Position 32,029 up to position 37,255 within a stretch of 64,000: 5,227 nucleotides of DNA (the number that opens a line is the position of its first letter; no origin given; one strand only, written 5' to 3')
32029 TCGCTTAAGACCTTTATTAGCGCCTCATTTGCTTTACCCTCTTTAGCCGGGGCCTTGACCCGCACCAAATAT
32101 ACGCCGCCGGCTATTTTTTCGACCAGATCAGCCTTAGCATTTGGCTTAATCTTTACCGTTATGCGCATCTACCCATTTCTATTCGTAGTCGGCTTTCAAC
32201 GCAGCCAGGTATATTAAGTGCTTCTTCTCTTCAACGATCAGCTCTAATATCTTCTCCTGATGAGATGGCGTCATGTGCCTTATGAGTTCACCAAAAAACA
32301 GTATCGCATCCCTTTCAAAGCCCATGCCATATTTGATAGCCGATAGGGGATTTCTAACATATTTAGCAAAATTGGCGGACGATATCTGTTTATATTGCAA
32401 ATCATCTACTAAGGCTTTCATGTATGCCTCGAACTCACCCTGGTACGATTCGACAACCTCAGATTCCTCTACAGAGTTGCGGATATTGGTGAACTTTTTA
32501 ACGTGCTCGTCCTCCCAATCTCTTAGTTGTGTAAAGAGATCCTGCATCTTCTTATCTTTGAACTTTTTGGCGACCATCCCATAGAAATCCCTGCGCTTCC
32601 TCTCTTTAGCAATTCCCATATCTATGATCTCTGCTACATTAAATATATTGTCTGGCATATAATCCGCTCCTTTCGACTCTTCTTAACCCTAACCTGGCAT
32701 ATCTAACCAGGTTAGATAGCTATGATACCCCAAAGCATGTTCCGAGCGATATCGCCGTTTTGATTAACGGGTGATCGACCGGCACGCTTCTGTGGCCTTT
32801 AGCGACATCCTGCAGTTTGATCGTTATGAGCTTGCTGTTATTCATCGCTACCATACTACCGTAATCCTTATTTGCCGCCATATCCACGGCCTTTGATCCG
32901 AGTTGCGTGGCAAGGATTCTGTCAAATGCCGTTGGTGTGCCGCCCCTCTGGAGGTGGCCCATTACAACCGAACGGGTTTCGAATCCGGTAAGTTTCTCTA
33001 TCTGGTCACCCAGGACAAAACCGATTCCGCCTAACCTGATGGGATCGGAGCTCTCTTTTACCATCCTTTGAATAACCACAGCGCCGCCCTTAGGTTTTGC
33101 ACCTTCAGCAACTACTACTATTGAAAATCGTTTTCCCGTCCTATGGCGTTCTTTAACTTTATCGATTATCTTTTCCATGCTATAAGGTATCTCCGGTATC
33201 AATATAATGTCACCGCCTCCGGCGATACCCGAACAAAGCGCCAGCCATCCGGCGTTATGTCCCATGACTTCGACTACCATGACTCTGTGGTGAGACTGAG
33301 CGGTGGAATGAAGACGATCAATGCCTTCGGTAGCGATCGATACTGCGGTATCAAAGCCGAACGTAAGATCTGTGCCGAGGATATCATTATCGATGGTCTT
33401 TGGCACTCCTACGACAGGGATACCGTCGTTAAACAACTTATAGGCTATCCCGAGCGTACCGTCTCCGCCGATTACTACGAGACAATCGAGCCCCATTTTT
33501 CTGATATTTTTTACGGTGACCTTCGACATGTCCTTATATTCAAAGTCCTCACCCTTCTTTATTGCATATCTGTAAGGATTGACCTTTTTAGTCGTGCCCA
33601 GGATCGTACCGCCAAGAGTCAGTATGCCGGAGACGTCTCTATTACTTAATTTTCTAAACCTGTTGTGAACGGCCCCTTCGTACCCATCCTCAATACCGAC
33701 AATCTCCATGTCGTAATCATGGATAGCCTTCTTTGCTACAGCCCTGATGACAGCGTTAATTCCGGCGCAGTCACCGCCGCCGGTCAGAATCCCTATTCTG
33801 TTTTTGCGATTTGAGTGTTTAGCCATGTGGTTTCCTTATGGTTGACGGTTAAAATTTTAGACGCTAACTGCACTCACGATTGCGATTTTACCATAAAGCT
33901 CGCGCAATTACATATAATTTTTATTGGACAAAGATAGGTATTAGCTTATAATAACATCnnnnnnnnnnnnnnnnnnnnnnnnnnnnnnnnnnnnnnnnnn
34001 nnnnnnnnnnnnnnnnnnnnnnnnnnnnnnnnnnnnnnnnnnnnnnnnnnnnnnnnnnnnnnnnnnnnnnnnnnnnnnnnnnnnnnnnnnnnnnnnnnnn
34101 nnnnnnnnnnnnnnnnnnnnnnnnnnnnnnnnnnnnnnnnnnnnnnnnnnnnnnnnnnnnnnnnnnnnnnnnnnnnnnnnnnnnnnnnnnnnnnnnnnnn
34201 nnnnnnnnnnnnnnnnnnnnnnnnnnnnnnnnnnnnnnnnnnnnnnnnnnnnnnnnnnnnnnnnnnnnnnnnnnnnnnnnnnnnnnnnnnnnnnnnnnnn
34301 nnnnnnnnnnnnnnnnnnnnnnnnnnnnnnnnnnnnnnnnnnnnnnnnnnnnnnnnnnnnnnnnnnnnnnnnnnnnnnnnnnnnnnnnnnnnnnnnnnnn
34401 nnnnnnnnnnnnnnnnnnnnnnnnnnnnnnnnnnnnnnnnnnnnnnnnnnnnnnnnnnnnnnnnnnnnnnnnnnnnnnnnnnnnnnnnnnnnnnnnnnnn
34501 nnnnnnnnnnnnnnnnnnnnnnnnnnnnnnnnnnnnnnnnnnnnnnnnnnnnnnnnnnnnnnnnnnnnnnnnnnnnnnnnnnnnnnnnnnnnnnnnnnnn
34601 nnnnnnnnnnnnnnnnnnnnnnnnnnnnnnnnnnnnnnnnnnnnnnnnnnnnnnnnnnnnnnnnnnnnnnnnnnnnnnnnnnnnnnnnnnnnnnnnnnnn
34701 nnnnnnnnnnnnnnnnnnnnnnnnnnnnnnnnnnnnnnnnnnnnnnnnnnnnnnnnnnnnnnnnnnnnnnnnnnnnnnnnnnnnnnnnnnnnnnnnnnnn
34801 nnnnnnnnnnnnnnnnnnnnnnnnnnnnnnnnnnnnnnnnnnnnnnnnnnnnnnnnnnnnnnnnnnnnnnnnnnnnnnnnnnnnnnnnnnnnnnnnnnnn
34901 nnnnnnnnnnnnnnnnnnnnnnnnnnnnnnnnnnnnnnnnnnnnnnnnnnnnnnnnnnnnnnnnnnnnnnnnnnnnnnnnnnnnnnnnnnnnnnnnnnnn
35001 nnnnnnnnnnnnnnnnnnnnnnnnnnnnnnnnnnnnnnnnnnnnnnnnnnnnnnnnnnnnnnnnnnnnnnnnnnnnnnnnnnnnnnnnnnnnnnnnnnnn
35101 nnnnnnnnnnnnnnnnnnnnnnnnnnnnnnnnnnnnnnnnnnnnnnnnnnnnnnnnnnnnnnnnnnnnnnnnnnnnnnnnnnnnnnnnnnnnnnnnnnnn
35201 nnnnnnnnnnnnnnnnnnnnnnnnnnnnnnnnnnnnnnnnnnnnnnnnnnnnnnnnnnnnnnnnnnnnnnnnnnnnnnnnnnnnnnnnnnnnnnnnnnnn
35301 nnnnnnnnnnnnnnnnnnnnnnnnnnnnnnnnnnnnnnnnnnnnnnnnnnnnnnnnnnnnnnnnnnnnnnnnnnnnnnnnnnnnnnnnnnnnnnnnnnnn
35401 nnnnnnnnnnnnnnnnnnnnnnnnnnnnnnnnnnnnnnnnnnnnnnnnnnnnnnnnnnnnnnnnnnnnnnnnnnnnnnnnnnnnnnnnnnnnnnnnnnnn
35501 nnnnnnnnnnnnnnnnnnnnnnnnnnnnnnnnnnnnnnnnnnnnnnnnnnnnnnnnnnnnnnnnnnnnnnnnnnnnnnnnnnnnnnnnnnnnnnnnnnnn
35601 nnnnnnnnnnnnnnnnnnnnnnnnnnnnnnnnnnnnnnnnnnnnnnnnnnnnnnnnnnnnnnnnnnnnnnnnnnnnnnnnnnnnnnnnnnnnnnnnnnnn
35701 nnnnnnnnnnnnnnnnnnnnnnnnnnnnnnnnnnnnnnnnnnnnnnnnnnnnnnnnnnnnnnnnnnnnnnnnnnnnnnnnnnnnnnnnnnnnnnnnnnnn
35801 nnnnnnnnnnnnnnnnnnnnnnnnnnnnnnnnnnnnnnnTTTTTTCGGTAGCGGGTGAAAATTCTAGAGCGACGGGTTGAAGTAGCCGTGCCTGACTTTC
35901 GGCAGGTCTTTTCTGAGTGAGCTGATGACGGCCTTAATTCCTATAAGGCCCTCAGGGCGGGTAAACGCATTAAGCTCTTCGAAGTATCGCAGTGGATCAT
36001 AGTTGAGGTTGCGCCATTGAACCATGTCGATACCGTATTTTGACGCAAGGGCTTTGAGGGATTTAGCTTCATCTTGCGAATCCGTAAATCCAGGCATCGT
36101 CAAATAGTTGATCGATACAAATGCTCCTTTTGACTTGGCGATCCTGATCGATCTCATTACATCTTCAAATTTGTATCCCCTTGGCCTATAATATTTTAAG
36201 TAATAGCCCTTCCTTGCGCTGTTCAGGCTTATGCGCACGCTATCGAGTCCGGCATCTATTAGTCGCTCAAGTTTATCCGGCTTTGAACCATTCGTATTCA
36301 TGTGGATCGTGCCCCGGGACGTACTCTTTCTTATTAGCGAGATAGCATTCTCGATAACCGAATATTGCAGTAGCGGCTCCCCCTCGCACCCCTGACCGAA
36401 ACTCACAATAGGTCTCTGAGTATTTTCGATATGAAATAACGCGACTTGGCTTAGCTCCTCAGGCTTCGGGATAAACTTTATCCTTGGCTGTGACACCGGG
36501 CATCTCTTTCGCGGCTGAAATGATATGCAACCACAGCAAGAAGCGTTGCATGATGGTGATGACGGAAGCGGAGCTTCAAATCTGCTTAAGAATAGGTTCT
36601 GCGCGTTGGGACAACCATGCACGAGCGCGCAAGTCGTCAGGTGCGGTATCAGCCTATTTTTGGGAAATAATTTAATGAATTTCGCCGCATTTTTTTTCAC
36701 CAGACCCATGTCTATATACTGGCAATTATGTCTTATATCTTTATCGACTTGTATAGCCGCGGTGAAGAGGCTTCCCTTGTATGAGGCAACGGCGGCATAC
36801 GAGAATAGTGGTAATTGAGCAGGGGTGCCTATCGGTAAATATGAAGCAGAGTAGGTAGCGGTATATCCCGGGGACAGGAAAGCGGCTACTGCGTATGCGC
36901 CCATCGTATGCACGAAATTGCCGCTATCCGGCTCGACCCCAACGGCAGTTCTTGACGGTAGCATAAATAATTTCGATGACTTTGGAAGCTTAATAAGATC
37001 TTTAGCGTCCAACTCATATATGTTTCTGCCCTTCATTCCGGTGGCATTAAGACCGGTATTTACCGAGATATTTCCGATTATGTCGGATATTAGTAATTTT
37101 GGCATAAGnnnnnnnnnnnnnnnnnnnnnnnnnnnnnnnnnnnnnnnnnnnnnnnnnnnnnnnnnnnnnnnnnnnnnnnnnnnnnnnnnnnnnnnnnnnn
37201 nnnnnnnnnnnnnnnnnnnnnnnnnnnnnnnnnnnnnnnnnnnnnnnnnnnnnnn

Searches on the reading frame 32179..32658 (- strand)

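Call 63: search_protein_families(library=pfam, proteins=[window:32179-32658:-], max_evalue=0.00001)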
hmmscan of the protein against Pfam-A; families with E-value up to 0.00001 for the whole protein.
window:32179-32658:- (159 aa): 1 family
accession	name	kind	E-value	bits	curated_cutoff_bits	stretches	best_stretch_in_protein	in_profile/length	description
PF02915.23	Rubrerythrin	-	5.9e-07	30.4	22.8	1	10-154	1-136/137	Rubrerythrin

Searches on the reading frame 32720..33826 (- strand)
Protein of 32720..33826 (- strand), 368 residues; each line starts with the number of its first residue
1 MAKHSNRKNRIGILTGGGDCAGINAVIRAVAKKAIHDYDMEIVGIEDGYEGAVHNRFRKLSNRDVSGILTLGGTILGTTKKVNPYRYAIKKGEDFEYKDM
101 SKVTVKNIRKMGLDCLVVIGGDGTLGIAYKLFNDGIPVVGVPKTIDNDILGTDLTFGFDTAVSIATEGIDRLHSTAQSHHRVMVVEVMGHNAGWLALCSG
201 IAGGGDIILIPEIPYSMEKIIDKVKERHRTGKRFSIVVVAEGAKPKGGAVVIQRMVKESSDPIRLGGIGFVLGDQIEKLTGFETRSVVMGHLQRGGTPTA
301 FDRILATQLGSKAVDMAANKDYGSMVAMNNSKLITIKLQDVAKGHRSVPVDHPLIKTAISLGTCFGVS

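Call 63: search_protein_families(library=pfam, proteins=[window:32720-33826:-], max_evalue=0.00001)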
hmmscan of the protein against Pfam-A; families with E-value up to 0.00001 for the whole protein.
window:32720-33826:- (368 aa): 2 families
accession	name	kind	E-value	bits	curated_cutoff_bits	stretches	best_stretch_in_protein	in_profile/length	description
PF00365.25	PFK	-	2.1e-107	359.1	30.9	1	10-316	1-276/277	Phosphofructokinase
PF01513.26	NAD_kinase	-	2.6e-08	34.7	25.5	1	90-142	51-103/130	ATP-NAD kinase N-terminal domain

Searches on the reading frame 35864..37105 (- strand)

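Call 63: search_protein_families(library=pfam, proteins=[window:35864-37105:-], max_evalue=0.00001)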
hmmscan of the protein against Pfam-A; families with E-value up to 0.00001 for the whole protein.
window:35864-37105:- (413 aa): 1 family
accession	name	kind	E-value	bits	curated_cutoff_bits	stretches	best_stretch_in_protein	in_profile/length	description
PF04055.27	Radical_SAM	-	8.9e-19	68.7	29.5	1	182-344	3-158/166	Radical SAM superfamily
